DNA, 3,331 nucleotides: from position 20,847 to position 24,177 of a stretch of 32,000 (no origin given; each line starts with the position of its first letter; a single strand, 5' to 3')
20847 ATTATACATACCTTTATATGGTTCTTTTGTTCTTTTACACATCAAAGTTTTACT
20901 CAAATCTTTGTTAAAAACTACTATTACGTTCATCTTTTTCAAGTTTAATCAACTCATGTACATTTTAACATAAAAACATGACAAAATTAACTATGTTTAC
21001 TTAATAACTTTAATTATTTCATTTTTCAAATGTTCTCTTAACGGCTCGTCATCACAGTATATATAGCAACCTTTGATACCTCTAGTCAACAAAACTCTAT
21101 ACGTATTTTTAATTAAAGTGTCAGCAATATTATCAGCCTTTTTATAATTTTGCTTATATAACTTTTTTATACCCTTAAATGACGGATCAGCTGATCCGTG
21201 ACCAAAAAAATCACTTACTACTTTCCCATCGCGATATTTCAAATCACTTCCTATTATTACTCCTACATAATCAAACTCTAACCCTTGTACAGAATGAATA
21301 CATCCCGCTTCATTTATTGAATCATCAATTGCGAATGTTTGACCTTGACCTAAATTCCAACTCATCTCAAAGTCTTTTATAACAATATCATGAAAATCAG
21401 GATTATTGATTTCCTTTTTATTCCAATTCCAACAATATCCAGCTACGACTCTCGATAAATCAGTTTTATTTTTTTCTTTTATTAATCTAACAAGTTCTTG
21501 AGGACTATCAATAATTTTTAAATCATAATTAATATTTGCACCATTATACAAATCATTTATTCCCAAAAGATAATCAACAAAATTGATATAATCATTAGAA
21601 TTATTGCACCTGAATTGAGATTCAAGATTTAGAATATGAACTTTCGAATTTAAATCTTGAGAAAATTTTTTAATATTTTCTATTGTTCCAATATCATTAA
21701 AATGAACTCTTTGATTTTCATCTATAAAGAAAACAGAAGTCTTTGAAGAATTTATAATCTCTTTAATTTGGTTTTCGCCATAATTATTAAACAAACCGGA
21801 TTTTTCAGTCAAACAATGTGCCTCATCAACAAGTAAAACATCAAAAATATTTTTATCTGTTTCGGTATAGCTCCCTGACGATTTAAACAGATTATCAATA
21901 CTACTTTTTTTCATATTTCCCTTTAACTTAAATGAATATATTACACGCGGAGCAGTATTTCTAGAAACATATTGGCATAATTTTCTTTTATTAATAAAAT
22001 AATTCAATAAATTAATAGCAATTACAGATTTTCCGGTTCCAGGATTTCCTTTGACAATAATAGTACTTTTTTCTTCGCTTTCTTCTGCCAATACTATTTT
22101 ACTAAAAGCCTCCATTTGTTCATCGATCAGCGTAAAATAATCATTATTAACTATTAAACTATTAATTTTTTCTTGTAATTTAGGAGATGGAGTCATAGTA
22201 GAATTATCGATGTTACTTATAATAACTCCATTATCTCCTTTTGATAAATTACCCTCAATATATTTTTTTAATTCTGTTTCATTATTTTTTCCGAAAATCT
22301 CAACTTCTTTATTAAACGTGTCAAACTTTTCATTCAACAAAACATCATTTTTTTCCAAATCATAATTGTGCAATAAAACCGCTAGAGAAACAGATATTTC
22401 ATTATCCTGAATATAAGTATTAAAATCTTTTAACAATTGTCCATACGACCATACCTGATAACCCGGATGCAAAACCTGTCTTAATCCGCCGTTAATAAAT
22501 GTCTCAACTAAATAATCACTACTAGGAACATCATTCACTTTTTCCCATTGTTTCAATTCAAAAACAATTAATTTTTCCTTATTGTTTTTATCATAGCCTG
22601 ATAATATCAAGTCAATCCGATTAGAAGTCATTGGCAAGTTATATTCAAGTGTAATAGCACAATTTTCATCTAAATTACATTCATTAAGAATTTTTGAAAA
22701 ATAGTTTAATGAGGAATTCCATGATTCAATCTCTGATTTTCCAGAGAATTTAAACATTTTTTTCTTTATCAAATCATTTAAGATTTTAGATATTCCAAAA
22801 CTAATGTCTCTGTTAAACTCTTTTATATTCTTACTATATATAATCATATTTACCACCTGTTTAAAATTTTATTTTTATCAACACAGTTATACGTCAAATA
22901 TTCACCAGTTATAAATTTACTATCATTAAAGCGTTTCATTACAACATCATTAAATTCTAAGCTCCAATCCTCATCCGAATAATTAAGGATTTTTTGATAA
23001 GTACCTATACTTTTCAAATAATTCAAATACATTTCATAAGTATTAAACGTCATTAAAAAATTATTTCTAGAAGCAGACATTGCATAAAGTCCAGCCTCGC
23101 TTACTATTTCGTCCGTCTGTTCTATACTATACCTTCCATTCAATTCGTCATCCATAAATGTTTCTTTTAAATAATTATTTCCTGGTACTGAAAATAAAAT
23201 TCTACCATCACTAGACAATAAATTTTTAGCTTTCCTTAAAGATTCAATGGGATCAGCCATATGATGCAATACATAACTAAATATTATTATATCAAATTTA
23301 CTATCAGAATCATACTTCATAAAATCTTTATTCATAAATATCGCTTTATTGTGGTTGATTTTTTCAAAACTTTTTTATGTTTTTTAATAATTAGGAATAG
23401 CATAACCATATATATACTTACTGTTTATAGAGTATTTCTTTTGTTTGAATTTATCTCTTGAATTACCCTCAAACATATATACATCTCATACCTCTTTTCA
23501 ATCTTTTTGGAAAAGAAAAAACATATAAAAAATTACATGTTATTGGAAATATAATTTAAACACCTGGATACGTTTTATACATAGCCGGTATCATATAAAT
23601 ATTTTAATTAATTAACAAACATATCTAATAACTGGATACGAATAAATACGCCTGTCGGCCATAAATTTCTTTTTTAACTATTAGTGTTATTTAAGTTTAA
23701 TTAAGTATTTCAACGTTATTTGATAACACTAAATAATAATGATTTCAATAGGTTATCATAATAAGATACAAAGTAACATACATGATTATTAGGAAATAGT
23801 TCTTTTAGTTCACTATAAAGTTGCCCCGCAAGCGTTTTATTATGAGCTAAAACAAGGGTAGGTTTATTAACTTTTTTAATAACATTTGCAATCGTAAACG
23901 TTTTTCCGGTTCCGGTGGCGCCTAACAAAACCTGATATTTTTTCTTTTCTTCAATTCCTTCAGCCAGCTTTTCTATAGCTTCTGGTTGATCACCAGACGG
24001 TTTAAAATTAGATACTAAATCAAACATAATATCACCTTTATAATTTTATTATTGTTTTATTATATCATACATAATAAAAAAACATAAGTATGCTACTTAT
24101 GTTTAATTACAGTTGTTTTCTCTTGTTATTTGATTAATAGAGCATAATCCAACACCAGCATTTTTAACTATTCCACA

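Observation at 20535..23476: Candidate anti-phage module: PD-(D/E)xK-like + DUF2075 P-loop/UvrD_C-like enzyme with a Nudix hydrolase partner and a decayed SAM-MTase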

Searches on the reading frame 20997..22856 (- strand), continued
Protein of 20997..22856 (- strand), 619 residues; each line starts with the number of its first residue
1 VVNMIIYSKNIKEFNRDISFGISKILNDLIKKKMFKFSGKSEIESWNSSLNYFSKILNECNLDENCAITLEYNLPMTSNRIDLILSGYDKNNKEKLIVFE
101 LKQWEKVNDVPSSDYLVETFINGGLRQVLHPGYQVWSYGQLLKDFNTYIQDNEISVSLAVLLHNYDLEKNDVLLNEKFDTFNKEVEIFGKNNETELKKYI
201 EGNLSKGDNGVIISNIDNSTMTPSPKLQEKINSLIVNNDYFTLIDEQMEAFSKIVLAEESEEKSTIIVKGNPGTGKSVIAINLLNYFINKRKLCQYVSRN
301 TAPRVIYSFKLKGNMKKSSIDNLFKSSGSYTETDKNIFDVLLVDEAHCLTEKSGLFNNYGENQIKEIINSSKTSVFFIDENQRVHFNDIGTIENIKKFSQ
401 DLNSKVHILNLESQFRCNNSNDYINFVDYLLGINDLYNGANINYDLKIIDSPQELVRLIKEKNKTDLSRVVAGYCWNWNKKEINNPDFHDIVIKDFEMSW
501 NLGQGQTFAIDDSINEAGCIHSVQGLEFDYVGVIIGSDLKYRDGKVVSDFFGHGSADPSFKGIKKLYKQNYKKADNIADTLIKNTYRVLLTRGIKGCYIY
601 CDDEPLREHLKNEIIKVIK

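Call 112: search_protein_families(library=pfam, proteins=[P0355, P0358, P0368, P0371, P0426, P0452, P0379, P0407, P0488, P0489], max_evalue=0.001)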
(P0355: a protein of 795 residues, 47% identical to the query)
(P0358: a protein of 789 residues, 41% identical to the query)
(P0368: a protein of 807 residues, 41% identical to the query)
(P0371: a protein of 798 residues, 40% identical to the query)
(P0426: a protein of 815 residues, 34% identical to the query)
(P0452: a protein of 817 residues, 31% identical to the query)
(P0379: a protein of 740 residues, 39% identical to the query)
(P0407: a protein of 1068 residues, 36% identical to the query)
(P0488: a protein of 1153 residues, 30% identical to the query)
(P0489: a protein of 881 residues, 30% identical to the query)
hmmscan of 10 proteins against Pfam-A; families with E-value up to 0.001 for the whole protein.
P0355 (795 aa): 7 families
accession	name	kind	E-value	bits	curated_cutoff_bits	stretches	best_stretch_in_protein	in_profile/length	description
PF09848.15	SLFN-g3_helicase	-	5.1e-99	332.3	24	1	269-611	1-353/354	Schlafen group 3, DNA/RNA helicase domain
PF00717.28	Peptidase_S24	-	2.4e-23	82.5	23.3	1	667-788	1-114/116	Peptidase S24-like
PF13401.12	AAA_22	-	2.9e-06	28.1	27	1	269-372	5-103/130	AAA domain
PF13245.12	AAA_19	-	4.1e-06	27.5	25.1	1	267-393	9-105/134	AAA domain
PF04851.21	ResIII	-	8.5e-06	26.2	22.5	0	248-296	7-50/164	Type III restriction enzyme, res subunit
PF25199.1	nSTAND_NTPase5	-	0.00075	19.8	34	0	247-316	19-89/145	Novel STAND NTPase 5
PF20720.3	nSTAND3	-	0.00092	19.4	27.2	0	268-304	16-52/155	Novel STAND NTPase 3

P0358 (789 aa): 6 families
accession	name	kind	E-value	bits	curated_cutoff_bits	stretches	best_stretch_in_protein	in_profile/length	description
PF09848.15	SLFN-g3_helicase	-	2.6e-94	316.8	24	1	265-617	1-354/354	Schlafen group 3, DNA/RNA helicase domain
PF00717.28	Peptidase_S24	-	2.9e-14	53.2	23.3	1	668-780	19-115/116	Peptidase S24-like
PF04851.21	ResIII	-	1e-05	26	22.5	0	343-378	121-147/164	Type III restriction enzyme, res subunit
PF13401.12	AAA_22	-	0.00013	22.8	27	1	264-363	4-97/130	AAA domain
PF20720.3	nSTAND3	-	0.00067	19.8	27.2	0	261-300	13-52/155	Novel STAND NTPase 3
PF06309.17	Torsin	-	0.00089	19.8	27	0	258-326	46-114/127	Torsin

P0368 (807 aa): 4 families
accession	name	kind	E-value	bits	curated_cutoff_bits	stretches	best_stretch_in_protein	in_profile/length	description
PF09848.15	SLFN-g3_helicase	-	1.6e-102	343.9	24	1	264-609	1-354/354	Schlafen group 3, DNA/RNA helicase domain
PF00717.28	Peptidase_S24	-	1.8e-08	34.5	23.3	1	667-757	5-84/116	Peptidase S24-like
PF04851.21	ResIII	-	1.5e-05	25.4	22.5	0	330-354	117-141/164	Type III restriction enzyme, res subunit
PF07088.17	GvpD_P-loop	-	0.0006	20.2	24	0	265-317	11-62/189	GvpD gas vesicle protein, P-loop domain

P0371 (798 aa): 6 families
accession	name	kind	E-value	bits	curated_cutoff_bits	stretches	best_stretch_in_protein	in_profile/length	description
PF09848.15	SLFN-g3_helicase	-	8.1e-93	311.9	24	1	273-612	2-354/354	Schlafen group 3, DNA/RNA helicase domain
PF00717.28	Peptidase_S24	-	3.1e-09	37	23.3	1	662-794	6-115/116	Peptidase S24-like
PF04851.21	ResIII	-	4.1e-06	27.3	22.5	0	241-306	5-59/164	Type III restriction enzyme, res subunit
PF06745.19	ATPase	-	9.2e-05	22.3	26.6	1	273-316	20-64/231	KaiC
PF25199.1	nSTAND_NTPase5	-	0.00013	22.2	34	0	254-321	23-91/145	Novel STAND NTPase 5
PF20720.3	nSTAND3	-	0.00018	21.7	27.2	1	274-309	19-54/155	Novel STAND NTPase 3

P0426 (815 aa): 5 families
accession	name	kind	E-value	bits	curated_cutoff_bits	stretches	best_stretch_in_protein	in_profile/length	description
PF09848.15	SLFN-g3_helicase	-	7.1e-85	285.8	24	1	263-606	1-354/354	Schlafen group 3, DNA/RNA helicase domain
PF13401.12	AAA_22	-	2.7e-05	24.9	27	1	262-348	4-97/130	AAA domain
PF00717.28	Peptidase_S24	-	7.4e-05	22.9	23.3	1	695-748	29-75/116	Peptidase S24-like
PF20720.3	nSTAND3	-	9.6e-05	22.6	27.2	1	262-301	16-55/155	Novel STAND NTPase 3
PF04851.21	ResIII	-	0.00022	21.6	22.5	0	325-347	118-140/164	Type III restriction enzyme, res subunit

P0452 (817 aa): 8 families
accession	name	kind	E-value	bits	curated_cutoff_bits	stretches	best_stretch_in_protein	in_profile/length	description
PF09848.15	SLFN-g3_helicase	-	9.7e-85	285.4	24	1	261-615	1-354/354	Schlafen group 3, DNA/RNA helicase domain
PF00717.28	Peptidase_S24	-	1.8e-08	34.5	23.3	1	682-809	13-114/116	Peptidase S24-like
PF13401.12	AAA_22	-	1.2e-07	32.5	27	1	260-356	4-100/130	AAA domain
PF04851.21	ResIII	-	9.5e-07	29.3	22.5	1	236-355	3-140/164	Type III restriction enzyme, res subunit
PF13245.12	AAA_19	-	2.3e-05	25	25.1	1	261-354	11-105/134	AAA domain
PF00270.35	DEAD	-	0.00012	22.3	26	0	259-368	13-145/167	DEAD/DEAH box helicase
PF13191.12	AAA_16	-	0.00027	21.9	32.6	1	258-396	20-152/167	AAA ATPase domain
PF13604.12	AAA_30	-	0.0009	19.5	27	0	259-354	16-102/191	AAA domain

P0379 (740 aa): 8 families
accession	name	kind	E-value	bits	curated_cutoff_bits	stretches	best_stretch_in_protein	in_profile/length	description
PF09848.15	SLFN-g3_helicase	-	2.1e-90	304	24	1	265-607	1-354/354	Schlafen group 3, DNA/RNA helicase domain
PF13401.12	AAA_22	-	9.6e-07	29.6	27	1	264-378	4-120/130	AAA domain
PF00004.35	AAA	-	1.2e-05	26.2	21.2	1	268-365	1-80/131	ATPase family associated with various cellular activities (AAA)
PF04851.21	ResIII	-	2.9e-05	24.5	22.5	0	333-358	119-144/164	Type III restriction enzyme, res subunit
PF13245.12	AAA_19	-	0.00012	22.7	25.1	1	259-356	4-107/134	AAA domain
PF13191.12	AAA_16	-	0.00014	22.9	32.6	0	253-324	12-85/167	AAA ATPase domain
PF20720.3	nSTAND3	-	0.00018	21.7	27.2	1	254-308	8-60/155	Novel STAND NTPase 3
PF13604.12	AAA_30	-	0.0002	21.6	27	1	256-350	9-99/191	AAA domain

P0407 (1068 aa): 18 families
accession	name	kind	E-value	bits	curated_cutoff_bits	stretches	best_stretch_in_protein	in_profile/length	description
PF09848.15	SLFN-g3_helicase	-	7.3e-87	292.4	24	1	263-620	1-354/354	Schlafen group 3, DNA/RNA helicase domain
PF05970.20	PIF1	-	4.2e-32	112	25.9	1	655-843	21-213/223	PIF1-like helicase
PF13245.12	AAA_19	-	6.6e-18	65.6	25.1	1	646-783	1-133/134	AAA domain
PF13604.12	AAA_30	-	8.2e-18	65.3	27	1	642-794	2-140/191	AAA domain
PF13401.12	AAA_22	-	9.6e-13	49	27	1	262-357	4-97/130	AAA domain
PF13086.12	AAA_11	-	1.6e-11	45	27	0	643-705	3-74/257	AAA domain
PF00270.35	DEAD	-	8.8e-09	35.8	26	0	262-393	14-137/167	DEAD/DEAH box helicase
PF07728.20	AAA_5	-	4.5e-07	30.4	22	1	659-760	2-93/139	AAA domain (dynein-related subfamily)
PF01443.25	Viral_helicase1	-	6.8e-07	29.8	21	0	991-1039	171-219/228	Viral superfamily 1 RNA helicase core domain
PF13538.12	UvrD_C_2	-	9.3e-07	29.1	27.4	1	999-1039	1-44/52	UvrD-like helicase C-terminal domain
PF13479.12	AAA_24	-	1.5e-06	28.6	27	0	658-756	4-87/195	AAA domain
PF13191.12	AAA_16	-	2e-05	25.6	32.6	0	656-699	24-73/167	AAA ATPase domain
PF20720.3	nSTAND3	-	0.0001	22.5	27.2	0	259-308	13-62/155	Novel STAND NTPase 3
PF02562.22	PhoH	-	0.00019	21.5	27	0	641-672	4-35/205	PhoH-like protein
PF13481.12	AAA_25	-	0.0003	20.9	27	0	262-292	32-62/195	AAA domain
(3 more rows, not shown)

P0488 (1153 aa): 6 families
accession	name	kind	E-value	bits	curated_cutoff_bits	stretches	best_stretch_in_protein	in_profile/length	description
PF02384.22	N6_Mtase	-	8.9e-78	262.2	20.4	1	144-443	8-307/311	N-6 DNA Methylase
PF09848.15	SLFN-g3_helicase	-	1.5e-64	219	24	1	759-1103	1-354/354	Schlafen group 3, DNA/RNA helicase domain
PF01170.24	UPF0020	-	3.5e-08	33.8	22.3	1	170-272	16-132/197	RMKL-like, methyltransferase domain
PF04851.21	ResIII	-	0.00012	22.5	22.5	0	825-849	122-146/164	Type III restriction enzyme, res subunit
PF13604.12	AAA_30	-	0.00039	20.6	27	1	750-851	9-111/191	AAA domain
PF00004.35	AAA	-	0.0007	20.5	21.2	0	765-877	4-110/131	ATPase family associated with various cellular activities (AAA)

P0489 (881 aa): 8 families
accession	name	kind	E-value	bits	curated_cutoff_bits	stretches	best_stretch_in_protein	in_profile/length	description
PF09848.15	SLFN-g3_helicase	-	2.9e-56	191.7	24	1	508-864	1-354/354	Schlafen group 3, DNA/RNA helicase domain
PF13604.12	AAA_30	-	1.9e-07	31.4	27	1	490-649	4-148/191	AAA domain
PF06745.19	ATPase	-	1.8e-05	24.7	26.6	1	506-576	17-89/231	KaiC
PF04851.21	ResIII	-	3.1e-05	24.4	22.5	1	487-542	3-59/164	Type III restriction enzyme, res subunit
PF05970.20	PIF1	-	4e-05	23.7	25.9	1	489-556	3-70/223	PIF1-like helicase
PF13245.12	AAA_19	-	0.00032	21.3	25.1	1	503-601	6-107/134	AAA domain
PF08011.17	PDDEXK_9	-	0.00039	20.8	25.5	0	74-118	23-67/105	PD-(D/E)XK nuclease superfamily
PF25199.1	nSTAND_NTPase5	-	0.00068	19.9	34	0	490-548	23-82/145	Novel STAND NTPase 5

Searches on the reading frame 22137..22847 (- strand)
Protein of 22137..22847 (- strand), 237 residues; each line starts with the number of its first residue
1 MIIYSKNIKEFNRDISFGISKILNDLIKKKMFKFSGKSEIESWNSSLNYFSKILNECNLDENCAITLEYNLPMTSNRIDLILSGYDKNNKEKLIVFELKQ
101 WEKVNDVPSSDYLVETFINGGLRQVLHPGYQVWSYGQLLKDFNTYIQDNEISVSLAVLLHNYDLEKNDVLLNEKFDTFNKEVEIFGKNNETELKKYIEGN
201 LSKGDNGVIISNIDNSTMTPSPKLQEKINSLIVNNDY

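Call 56: predict_structure(alignment_id=A2)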
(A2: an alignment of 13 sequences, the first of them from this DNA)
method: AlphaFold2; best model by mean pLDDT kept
length: 237 residues; sequences in the alignment: 13
mean_pLDDT: 92.6   pTM: 0.89
mean pLDDT of the five models: 92.6, 90.1, 90.0, 88.9, 88.7
residues with pLDDT >= 90: 188; 70-90: 45; 50-70: 4; < 50: 0
segments of 3 or more residues with pLDDT < 50: none
pLDDT, mean of each block of 10 residues (from residue 1): 95 94 92 85 92 96 95 84 98 96 93 90 94 95 95 97 92 95 96 98 97 94 87 65
secondary structure, 60 per line:
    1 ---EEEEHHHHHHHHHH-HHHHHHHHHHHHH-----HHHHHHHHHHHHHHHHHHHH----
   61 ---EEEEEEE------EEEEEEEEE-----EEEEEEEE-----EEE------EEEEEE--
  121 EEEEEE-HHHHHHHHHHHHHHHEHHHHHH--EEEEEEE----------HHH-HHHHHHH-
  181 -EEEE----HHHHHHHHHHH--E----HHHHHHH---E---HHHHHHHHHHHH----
elements in order: E4-7 H8-17 H19-31 H37-56 E64-70 E77-85 E91-98 E104-106 E113-118 E121-126 H128-142 H144-149 E152-158 H173-179 E182-185 H190-200 H208-214 H222-233

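Call 66: fold_search(model_id=the predicted structure, library=pdb)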
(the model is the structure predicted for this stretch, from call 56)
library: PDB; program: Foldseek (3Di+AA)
matches with E <= 10: 490; with E <= 0.001: 1
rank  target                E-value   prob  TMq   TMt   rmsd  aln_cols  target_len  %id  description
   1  6xl1_A                5.8e-04  0.99  0.32  0.22   7.8       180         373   17  crystal structure of cA4-activated Card1(D294N) (released 2020-12-30)
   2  6wxw_A                1.0e-03  0.99  0.32  0.22   7.9       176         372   18  crystal structure of apo Card1 (released 2020-12-30)
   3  9ibq_A                1.1e-02  0.38  0.24  0.21  14.3       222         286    9  Structure of BstEII with DNA substrate (released 2026-03-04)
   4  1wtd_B                1.6e-02  0.41  0.28  0.26  13.3       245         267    8  Crystal structure of type II restrcition endonuclease, EcoO109I DNA-free form (released 2004-12-14)
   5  8q43_A                3.7e-02  0.63  0.32  0.21   6.9       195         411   12  Crystal structure of cA4-bound Can2 (E341A) in complex with oligo-C DNA (released 2023-11-22)
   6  5gkj_B                4.2e-02  0.72  0.27  0.28   5.8       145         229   10  Structure of EndoMS in apo form (released 2016-11-02)
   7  7uu3_B                5.7e-02  0.09  0.16  0.12  18.0       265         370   12  Crystal structure of APOBEC3G complex with 3'overhangs RNA-Complex (released 2023-01-11)
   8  7uu5_A                1.0e-01  0.08  0.17  0.12  17.7       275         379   10  Crystal structure of APOBEC3G complex with 5'-Overhang dsRNA (released 2023-01-11)
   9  8ti8_A                1.4e-01  0.11  0.22  0.22  12.4       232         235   13  CryoEM structure of Shedu from Bacillus cereus (released 2024-07-31)
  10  5lg4_B                1.5e-01  0.11  0.14  0.17  14.9       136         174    8  Crystal structure of the Sec3/Sso2 complex at 2.9 angstrom resolution (released 2017-02-08)
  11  5m4y_B                1.5e-01  0.08  0.15  0.19  16.6       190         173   10  Crystal structure of the Sec3/Sso2 complex at 2.20 angstrom resolution (released 2017-02-08)
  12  4bmx_A                1.5e-01  0.06  0.14  0.15  17.4       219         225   11  Native structure of futalosine hydrolase of Helicobacter pylori strain 26695 (released 2013-09-11)
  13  5m4y_F                1.5e-01  0.10  0.14  0.18  15.9       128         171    9  Crystal structure of the Sec3/Sso2 complex at 2.20 angstrom resolution (released 2017-02-08)
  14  3bt7_A                1.7e-01  0.06  0.14  0.11  18.8       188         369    8  Structure of E. coli 5-Methyluridine Methyltransferase TrmA in complex with 19 nucleotide T-arm analogue (released 2008-04-29)
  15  6k3j_MODEL_1_A        1.9e-01  0.15  0.17  0.20  16.5       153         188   11  Solution structure of APOBEC3G-CD2 with ssDNA, Product A (released 2019-06-12)
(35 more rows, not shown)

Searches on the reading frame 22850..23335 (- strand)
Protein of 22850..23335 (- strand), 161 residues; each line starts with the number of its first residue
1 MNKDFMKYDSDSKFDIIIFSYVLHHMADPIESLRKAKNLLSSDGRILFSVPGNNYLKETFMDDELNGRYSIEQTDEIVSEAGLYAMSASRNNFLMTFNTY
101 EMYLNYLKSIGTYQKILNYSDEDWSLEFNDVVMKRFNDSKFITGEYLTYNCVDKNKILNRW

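Call 3: search_protein_families(library=pfam, proteins=[window:22850-23335:-], max_evalue=0.01)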
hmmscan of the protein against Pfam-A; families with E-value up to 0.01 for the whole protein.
window:22850-23335:- (161 aa): 4 families
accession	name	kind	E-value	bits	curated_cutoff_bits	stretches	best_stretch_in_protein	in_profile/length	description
PF13489.12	Methyltransf_23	-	4.6e-09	36.7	27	1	9-55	77-123/164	Methyltransferase domain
PF13847.12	Methyltransf_31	-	1.9e-07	31.3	27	1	10-65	71-127/145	Methyltransferase domain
PF08242.18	Methyltransf_12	-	2.1e-06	28.8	30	1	11-46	64-98/98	Methyltransferase domain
PF08241.18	Methyltransf_11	-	1.4e-05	26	21.2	1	11-48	58-95/95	Methyltransferase domain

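Call 4: search_protein_families(library=padloc, proteins=[window:22850-23335:-], max_evalue=0.01)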
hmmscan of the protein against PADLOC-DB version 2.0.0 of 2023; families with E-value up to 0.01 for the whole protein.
window:22850-23335:- (161 aa): 1 family
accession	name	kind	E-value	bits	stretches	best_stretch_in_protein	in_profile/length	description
PDLC04134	mad2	-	5.7e-05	20.1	1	3-58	346-404/492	mads_2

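Call 5: search_protein_families(library=ncbifam, proteins=[window:22850-23335:-], max_evalue=0.01)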
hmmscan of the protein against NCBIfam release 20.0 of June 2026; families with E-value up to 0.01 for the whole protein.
window:22850-23335:- (161 aa): 4 families
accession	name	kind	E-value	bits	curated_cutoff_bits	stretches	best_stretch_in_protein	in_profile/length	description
TIGR02072.1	BioC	equivalog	1.2e-08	35.1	184.95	1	3-152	86-238/244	malonyl-ACP O-methyltransferase BioC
TIGR01983.1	UbiG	equivalog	0.00094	18.5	102.95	1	9-50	112-153/228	bifunctional 2-polyprenyl-6-hydroxyphenol methylase/3-demethylubiquinol 3-O-methyltransferase UbiG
NF011650.0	PRK15068.1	equivalog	0.006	15.5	209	1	11-47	188-224/324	tRNA 5-methoxyuridine(34)/uridine 5-oxyacetic acid(34) synthase CmoB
TIGR00452.1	TIGR00452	equivalog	0.0072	15.2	275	0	12-47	183-218/316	tRNA 5-methoxyuridine(34)/uridine 5-oxyacetic acid(34) synthase CmoB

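Call 99: search_protein_families(library=phrogs, proteins=[window:22850-23335:-], max_evalue=0.001)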
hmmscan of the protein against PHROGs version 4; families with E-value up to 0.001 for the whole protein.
window:22850-23335:- (161 aa): 1 family
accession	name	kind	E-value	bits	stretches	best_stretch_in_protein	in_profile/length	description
phrog_22502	-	other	0.00055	20.8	1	10-134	135-258/276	methyltransferase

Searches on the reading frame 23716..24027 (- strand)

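Call 3: search_protein_families(library=pfam, proteins=[window:23716-24027:-], max_evalue=0.01)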
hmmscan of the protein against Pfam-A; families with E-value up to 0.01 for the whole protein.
window:23716-24027:- (103 aa): 8 families
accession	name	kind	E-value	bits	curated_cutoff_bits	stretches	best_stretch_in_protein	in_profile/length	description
PF04851.21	ResIII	-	2.1e-14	54.2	22.5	1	9-84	3-85/164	Type III restriction enzyme, res subunit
PF00270.35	DEAD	-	1.4e-05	25.4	26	1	13-80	3-71/167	DEAD/DEAH box helicase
PF13604.12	AAA_30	-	0.00017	21.8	27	1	12-73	4-65/191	AAA domain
PF12775.13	AAA_7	-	0.0011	19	25.8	1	25-58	29-62/181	P-loop containing dynein motor region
PF00437.27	T2SSE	-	0.0013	17.9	24.9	1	7-57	120-170/370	Type II/IV secretion system protein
PF13401.12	AAA_22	-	0.0051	17.6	27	1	30-75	6-55/130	AAA domain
PF13245.12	AAA_19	-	0.006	17.2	25.1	1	28-57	10-39/134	AAA domain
PF25199.1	nSTAND_NTPase5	-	0.0092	16.2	34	1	20-90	31-105/145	Novel STAND NTPase 5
